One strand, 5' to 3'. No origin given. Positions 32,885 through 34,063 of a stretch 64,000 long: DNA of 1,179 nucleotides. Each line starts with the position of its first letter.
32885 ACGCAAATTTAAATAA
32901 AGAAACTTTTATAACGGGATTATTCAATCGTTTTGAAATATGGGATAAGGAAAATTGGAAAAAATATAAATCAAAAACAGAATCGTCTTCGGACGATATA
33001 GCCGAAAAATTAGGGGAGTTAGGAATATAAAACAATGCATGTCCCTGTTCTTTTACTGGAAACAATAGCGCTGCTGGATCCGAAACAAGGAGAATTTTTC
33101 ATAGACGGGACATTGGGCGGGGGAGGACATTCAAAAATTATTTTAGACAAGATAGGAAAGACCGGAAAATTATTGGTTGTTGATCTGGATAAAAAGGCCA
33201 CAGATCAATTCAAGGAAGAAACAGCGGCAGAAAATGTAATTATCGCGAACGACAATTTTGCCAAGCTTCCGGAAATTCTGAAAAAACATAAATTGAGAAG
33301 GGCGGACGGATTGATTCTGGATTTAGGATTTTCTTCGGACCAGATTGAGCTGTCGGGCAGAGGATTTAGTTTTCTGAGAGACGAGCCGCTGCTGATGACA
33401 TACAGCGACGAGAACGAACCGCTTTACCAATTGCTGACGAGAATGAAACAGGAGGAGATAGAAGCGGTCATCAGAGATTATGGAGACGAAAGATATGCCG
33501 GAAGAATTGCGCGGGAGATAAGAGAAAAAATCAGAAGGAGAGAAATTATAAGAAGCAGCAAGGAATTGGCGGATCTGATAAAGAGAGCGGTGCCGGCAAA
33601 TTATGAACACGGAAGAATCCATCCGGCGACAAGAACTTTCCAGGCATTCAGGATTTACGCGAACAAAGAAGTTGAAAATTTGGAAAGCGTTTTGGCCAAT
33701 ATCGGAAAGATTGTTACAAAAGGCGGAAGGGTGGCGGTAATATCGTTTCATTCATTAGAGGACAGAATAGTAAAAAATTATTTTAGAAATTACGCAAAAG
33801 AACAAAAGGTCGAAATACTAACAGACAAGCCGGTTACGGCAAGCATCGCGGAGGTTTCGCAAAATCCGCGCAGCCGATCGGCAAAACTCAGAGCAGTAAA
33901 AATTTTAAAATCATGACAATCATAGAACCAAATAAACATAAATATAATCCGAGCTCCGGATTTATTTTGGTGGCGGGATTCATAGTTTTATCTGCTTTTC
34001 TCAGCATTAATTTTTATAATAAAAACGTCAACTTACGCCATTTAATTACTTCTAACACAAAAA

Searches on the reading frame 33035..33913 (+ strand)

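Call 40: search_protein_families(library=pfam, proteins=[window:33035-33913:+], max_evalue=0.0001)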
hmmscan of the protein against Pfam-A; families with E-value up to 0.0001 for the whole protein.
window:33035-33913:+ (293 aa): 1 family
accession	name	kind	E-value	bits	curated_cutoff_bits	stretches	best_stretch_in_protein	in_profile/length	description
PF01795.25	Methyltransf_5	-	7.1e-87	292.2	27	1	2-289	4-307/309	MraW methylase family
